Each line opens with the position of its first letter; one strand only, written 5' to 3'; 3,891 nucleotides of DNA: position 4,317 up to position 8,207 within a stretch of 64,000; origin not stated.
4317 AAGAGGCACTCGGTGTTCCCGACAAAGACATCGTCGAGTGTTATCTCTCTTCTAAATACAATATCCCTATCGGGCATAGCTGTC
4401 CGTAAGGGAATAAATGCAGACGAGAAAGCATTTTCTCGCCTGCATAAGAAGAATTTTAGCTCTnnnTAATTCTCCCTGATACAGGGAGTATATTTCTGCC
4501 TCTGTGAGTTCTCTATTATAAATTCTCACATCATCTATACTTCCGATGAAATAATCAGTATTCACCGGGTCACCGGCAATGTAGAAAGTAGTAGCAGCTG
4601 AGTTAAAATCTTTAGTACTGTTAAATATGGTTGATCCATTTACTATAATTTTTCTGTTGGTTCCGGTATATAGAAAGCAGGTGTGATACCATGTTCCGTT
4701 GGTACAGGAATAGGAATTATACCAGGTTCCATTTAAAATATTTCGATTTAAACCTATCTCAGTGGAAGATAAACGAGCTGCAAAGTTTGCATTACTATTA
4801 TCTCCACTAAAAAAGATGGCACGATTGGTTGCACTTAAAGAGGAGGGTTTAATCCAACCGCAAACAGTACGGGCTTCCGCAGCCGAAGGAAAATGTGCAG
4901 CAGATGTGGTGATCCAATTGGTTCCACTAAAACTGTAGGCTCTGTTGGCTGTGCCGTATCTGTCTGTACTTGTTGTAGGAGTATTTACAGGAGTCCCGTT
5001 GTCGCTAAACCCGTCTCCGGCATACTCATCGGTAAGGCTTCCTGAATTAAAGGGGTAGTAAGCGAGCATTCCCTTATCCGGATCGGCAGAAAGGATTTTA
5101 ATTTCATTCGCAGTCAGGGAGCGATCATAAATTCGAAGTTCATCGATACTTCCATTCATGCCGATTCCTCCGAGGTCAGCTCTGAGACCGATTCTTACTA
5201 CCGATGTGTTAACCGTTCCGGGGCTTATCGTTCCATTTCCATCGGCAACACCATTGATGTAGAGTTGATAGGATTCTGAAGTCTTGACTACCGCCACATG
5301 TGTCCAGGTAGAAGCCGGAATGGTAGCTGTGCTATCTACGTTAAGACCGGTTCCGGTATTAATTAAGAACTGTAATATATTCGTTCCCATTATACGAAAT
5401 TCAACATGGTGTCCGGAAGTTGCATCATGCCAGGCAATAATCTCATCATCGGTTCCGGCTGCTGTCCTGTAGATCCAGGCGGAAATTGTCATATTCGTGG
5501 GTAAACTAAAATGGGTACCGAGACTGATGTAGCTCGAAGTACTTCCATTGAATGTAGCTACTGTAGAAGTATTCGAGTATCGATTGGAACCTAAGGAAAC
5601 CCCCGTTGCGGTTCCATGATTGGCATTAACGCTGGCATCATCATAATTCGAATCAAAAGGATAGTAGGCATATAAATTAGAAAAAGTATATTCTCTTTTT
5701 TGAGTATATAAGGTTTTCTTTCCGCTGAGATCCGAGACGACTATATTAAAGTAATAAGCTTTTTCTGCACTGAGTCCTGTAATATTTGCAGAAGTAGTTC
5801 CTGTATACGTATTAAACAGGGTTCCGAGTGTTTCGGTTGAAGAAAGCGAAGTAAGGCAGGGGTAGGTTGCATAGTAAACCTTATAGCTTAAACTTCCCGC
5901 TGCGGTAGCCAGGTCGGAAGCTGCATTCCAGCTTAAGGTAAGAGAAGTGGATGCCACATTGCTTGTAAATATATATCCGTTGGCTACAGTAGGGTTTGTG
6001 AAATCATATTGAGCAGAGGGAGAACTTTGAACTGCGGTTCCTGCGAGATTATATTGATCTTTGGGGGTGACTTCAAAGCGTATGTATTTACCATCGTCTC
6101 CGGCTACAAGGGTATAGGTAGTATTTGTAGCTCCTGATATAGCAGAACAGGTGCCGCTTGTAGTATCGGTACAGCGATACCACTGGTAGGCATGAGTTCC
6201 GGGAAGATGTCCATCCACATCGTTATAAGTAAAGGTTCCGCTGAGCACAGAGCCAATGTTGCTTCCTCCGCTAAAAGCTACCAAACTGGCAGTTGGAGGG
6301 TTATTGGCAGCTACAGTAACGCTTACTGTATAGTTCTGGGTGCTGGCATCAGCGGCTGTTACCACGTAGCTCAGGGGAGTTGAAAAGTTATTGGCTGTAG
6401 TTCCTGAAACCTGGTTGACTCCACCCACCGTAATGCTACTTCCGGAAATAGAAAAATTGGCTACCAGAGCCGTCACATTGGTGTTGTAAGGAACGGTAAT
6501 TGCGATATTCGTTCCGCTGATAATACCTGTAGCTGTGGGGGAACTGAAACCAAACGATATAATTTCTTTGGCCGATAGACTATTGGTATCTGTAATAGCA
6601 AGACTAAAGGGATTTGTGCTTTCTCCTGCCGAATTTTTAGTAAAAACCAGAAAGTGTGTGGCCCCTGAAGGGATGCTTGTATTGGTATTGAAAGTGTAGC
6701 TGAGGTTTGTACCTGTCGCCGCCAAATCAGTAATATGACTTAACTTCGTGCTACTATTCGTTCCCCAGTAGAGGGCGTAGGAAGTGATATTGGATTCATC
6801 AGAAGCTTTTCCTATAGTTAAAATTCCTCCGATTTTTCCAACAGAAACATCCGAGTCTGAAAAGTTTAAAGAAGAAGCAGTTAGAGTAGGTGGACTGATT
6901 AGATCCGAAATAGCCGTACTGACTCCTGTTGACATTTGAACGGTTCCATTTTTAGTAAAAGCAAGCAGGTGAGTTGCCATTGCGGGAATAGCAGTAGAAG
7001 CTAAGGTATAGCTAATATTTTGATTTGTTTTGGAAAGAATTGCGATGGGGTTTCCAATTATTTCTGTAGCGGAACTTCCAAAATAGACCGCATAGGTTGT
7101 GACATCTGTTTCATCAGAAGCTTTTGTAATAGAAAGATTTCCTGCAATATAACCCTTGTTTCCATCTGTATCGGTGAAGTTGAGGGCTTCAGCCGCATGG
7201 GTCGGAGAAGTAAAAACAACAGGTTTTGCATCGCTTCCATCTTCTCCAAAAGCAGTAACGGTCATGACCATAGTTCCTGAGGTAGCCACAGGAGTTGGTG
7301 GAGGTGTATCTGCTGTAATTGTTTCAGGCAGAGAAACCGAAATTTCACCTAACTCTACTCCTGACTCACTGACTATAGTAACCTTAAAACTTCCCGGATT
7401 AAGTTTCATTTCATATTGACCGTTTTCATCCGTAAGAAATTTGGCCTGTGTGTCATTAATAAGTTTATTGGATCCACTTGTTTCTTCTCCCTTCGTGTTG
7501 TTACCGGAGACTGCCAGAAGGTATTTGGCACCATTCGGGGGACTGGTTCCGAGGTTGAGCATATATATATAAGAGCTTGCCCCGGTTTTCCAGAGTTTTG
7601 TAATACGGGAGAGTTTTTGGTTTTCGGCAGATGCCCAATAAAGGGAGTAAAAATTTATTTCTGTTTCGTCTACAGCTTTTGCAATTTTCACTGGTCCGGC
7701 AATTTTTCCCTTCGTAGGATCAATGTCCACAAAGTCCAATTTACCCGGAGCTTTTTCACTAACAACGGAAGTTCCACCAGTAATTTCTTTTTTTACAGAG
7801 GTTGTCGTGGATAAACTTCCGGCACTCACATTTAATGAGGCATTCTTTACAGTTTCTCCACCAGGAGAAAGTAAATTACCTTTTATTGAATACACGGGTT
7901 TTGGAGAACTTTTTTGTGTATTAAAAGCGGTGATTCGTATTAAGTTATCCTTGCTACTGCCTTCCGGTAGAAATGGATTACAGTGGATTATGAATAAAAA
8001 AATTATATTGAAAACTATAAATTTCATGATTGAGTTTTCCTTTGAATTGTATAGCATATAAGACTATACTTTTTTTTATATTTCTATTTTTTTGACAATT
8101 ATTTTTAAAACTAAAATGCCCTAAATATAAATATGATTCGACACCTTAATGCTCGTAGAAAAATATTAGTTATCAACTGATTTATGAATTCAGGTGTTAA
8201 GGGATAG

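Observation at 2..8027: Two convergent giant LamG/NHL/Ig-FN3 surface proteins sharing one terminator, with GC above the window average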

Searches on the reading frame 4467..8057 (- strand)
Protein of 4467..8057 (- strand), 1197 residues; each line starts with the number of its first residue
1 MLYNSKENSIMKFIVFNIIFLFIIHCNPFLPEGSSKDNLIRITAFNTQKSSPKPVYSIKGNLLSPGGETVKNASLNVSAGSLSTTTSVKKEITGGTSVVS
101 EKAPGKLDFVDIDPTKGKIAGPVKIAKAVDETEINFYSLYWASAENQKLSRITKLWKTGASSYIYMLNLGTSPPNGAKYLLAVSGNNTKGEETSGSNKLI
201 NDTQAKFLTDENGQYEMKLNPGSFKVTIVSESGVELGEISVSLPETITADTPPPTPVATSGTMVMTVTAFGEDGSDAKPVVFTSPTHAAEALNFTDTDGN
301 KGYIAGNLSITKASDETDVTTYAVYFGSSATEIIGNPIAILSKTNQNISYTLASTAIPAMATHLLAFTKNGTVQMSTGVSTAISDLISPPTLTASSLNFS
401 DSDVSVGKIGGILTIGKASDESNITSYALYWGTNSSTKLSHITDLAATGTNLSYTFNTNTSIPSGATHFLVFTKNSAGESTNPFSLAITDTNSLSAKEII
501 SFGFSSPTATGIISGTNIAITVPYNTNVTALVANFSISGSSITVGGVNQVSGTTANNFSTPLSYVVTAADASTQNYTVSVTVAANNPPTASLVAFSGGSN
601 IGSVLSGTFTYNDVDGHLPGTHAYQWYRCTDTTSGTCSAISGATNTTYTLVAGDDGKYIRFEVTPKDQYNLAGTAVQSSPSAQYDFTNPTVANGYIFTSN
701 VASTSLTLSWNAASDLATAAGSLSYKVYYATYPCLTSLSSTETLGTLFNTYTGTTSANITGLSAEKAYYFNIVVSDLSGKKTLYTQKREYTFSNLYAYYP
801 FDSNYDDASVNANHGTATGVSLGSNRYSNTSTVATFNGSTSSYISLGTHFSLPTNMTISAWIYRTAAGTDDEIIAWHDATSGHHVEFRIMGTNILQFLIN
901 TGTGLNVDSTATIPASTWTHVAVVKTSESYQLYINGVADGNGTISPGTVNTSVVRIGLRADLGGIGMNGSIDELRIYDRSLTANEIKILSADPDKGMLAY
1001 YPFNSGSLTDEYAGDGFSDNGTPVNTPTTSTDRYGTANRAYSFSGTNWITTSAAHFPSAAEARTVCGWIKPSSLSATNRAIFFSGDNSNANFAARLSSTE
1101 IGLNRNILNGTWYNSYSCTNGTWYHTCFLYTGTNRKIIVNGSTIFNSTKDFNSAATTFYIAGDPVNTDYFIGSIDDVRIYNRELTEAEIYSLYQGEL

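Call 6: search_protein_families(library=pfam, proteins=[window:4467-8057:-], max_evalue=0.01)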
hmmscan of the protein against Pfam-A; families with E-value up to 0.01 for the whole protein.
window:4467-8057:- (1197 aa): 5 families
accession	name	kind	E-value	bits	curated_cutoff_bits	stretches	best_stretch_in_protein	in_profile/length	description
PF13385.13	Laminin_G_3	-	1.1e-49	168.9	27.6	2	840-987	3-151/151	Concanavalin A-like lectin/glucanases superfamily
PF23197.1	IG_AIR9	-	0.00013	22.2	27.5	1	601-668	13-75/87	AIR9 A9 domain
PF00041.27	fn3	-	0.00015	22.3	25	1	696-774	7-68/84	Fibronectin type III domain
PF02973.23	Sialidase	-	0.0015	18.5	26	0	926-987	115-182/189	Sialidase, N-terminal domain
PF16709.11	SCAB-Ig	-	0.0033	17.9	27.6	0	622-675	28-80/98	Ig domain of plant-specific actin-binding protein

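Call 7: search_protein_families(library=ncbifam, proteins=[window:4467-8057:-], max_evalue=0.01)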
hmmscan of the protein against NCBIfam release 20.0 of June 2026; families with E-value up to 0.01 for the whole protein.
window:4467-8057:- (1197 aa): 3 families
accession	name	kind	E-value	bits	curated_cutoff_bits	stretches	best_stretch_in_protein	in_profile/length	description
NF052521.1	TafC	equivalog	4.1e-12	45.9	410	2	893-992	260-362/373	TafC family fimbrial protein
NF040485.1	ZirU_fam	subfamily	1.3e-11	45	100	2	570-677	4-105/210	ZirU family protein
TIGR00120.1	ArgJ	equivalog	0.0022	16.8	298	1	526-585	152-211/405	bifunctional ornithine acetyltransferase/N-acetylglutamate synthase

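Call 12: find_homologous_proteins(query=window:4467-8057:-)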
Query window:4467-8057:- (1197 aa): 27 proteins with E <= 0.001 among 8000 candidates.
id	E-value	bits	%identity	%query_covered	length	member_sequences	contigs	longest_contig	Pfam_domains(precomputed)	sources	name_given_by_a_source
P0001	9.4e-242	823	38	32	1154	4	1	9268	PF09229.18,PF18003.8,PF10294.16,PF17948.7,PF00630.26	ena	-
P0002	1.5e-178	614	51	31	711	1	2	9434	-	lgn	-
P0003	4.2e-174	599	34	67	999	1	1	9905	PF13385.14,PF23197.2,PF02973.23,PF02210.32,PF00054.31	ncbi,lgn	ncbi:MAG: LamG domain-containing protein [Spirochaetota bacterium]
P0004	6.6e-168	579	35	33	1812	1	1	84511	PF07603.18,PF10294.16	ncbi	ncbi:DUF1566 domain-containing protein [Deltaproteobacteria bacterium TL4]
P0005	2.4e-154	534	43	65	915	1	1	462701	-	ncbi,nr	ncbi:MAG: hypothetical protein H7A25_20505 [Leptospiraceae bacterium]|nr:hypothetical protein [Lepto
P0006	3.6e-151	523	37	33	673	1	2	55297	PF18003.8,PF10294.16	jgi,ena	-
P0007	5.9e-146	506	32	33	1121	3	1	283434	-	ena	-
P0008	2.0e-136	475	34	34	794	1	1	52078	PF18003.8,PF10294.16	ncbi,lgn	-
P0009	2.7e-121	425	36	35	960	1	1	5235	PF06482.18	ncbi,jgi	jgi:hypothetical protein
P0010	6.6e-121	423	40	20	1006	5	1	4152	PF00415.25,PF13540.13,PF25390.2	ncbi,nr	ncbi:MAG: hypothetical protein EBR09_16200, partial [Proteobacteria bacterium]|nr:hypothetical prote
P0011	1.5e-115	406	34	36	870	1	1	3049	PF07603.18,PF05689.19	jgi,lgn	jgi:hypothetical protein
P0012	3.8e-109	384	35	32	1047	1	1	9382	PF00415.25,PF13540.13,PF25384.2,PF25390.2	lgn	-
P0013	3.7e-99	351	35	34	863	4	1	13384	PF10294.16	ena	-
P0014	9.7e-80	287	30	32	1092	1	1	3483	-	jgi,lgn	-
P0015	9.4e-31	125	42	18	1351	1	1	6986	-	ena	-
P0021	1.7e-15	74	31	17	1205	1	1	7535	PF17957.8,PF13385.14,PF13750.13,PF18370.8,PF02210.32,PF00041.28,PF19077.7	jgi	jgi:fibronectin type 3 domain-containing protein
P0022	1.0e-12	65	26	17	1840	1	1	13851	PF13205.13,PF06439.19,PF17957.8,PF13385.14,PF13750.13,PF25833.1,PF02973.23,PF20254.4,PF02210.32,PF00041.28,PF19077.7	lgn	-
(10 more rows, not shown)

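Call 13: find_related_loci(query=window:4467-8057:-, collection=genome_contigs, flank=10000)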
Query window:4467-8057:- (1197 aa) in genome_contigs; peptide patterns used: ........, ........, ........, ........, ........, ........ (x = any residue, [..] = any of these).
64 stretches matched a pattern, but none encodes a relative of the query by tblastn (E <= 1e-3).
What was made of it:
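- Tried and rejected: An exact-peptide scan of GTDB species representatives with ORF B found no relative (call 13).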

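Call 22: find_encoding_contigs(protein=P0005, flank=10000, max_places=2)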
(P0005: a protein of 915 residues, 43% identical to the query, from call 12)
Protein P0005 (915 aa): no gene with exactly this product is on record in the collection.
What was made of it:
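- Tried and rejected: P0005's contig could not be retrieved (call 22).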

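Call 25: find_encoding_contigs(protein=P0003, flank=8000, max_places=1)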
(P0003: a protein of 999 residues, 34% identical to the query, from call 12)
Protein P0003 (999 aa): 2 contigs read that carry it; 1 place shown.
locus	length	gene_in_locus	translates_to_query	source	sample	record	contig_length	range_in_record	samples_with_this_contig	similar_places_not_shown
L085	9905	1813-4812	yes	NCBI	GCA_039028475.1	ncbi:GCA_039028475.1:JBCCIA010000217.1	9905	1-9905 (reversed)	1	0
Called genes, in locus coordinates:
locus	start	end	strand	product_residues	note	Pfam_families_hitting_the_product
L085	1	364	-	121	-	PF00072:Response_reg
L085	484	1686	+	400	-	-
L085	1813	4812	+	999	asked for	PF02973:Sialidase (faint), PF23197:IG_AIR9 (faint), PF13385:Laminin_G_3, PF00054:Laminin_G_1 (faint), PF02210:Laminin_G_2 (faint), PF13385:Laminin_G_3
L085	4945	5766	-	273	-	PF01256:Carb_kinase (faint), PF08543:Phos_pyr_kin, PF00294:PfkB (weak)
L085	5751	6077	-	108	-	PF01035:DNA_binding_1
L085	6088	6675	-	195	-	-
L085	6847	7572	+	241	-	PF07484:Collar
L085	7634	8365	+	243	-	PF07484:Collar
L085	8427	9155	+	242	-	PF07484:Collar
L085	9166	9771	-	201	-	-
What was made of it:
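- Closest known: P0003. Different: Neither has an A-like neighbour where the context could be seen (call 25; P0005's context was not retrievable, call 22).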

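Call 63: find_encoding_contigs(protein=P0002, flank=10000, max_places=2)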
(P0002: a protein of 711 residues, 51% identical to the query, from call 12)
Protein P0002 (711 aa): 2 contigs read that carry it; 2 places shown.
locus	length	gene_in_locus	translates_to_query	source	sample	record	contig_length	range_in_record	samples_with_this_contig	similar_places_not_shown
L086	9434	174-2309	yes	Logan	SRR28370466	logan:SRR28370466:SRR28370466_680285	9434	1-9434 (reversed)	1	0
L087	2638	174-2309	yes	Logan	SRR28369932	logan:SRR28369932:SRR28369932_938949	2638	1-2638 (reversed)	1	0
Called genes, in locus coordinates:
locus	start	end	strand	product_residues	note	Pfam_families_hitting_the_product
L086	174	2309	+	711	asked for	-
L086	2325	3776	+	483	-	PF00171:Aldedh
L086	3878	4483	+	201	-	-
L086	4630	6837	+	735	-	PF00136:DNA_pol_B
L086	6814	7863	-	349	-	PF13365:Trypsin_2, PF13180:PDZ_2, PF00595:PDZ (weak), PF17820:PDZ_6 (weak)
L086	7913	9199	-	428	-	-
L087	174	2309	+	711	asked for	-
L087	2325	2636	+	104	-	?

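Call 79: search_solved_structures(query=window:4467-8027:-, max_evalue=0.001)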
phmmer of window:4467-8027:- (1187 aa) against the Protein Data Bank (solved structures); distinct sequences matched with E-value up to 0.001: 3.
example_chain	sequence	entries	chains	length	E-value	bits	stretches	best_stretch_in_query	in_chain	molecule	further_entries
5hon_A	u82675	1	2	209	2.5e-06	28.9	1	784-979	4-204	Extracellular arabinanase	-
5ho0_A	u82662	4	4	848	8e-06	27.2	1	762-979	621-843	Extracellular arabinanase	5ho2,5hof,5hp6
4qvs_A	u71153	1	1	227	5.3e-05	24.4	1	802-981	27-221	S-layer domain-containing protein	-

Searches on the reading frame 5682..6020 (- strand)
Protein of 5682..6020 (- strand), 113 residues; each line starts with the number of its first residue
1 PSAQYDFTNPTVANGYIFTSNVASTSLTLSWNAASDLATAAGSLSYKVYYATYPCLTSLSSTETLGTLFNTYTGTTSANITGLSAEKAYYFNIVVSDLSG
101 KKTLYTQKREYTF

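Call 45: search_protein_families(library=pfam, proteins=[window:5682-6020:-], max_evalue=1)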
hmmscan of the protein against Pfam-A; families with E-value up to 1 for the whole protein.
window:5682-6020:- (113 aa): 4 families
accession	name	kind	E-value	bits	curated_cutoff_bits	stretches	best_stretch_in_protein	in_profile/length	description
PF00041.27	fn3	-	1.8e-06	28.5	25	1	17-95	7-68/84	Fibronectin type III domain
PF16656.11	Pur_ac_phosph_N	-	0.0013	19.6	30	1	21-97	10-82/93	Purple acid Phosphatase, N-terminal domain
PF16893.11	fn3_2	-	0.0098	16.5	27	1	19-101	10-79/89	Fibronectin type III domain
PF14292.12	SusE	-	0.28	11.8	25.2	1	19-67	27-67/106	SusE outer membrane protein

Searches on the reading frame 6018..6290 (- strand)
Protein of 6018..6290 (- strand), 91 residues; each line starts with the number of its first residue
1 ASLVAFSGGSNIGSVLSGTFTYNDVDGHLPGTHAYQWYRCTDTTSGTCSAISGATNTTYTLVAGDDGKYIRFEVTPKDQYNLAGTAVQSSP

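Call 45: search_protein_families(library=pfam, proteins=[window:6018-6290:-], max_evalue=1)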
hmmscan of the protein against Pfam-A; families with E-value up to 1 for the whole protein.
window:6018-6290:- (91 aa): 4 families
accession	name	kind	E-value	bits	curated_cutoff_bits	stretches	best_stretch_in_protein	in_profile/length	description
PF23197.1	IG_AIR9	-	2.1e-06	27.9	27.5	1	11-80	12-76/87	AIR9 A9 domain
PF16709.11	SCAB-Ig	-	0.00015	22.2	27.6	1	32-85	27-79/98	Ig domain of plant-specific actin-binding protein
PF21331.3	Isoamylase_C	-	0.04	14.8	27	1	23-69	49-96/107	Isoamylase, C-terminal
PF16407.11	PKD_2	-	0.11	13.2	39.2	1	33-78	50-95/157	PKD-like family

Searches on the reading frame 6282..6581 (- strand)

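Call 45: search_protein_families(library=pfam, proteins=[window:6282-6581:-], max_evalue=1)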
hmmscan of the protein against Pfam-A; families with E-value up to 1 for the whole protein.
window:6282-6581:- (100 aa): 4 families
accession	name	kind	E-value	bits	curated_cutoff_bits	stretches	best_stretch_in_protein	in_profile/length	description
PF16410.10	DUF5018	-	3.4e-06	26.6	38.2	1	3-91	132-216/352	Domain of unknown function (DUF5018)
PF19755.4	DUF6242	-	0.0001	22.7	29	1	30-96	49-126/217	Domain of unknown function (DUF6242)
PF22243.2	DUF5018-rel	-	0.0021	18.7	28.1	1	33-86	61-114/115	DUF5018-related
PF12733.13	Cadherin-like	-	0.003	18.4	24.2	1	25-89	17-87/89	Cadherin-like beta sandwich domain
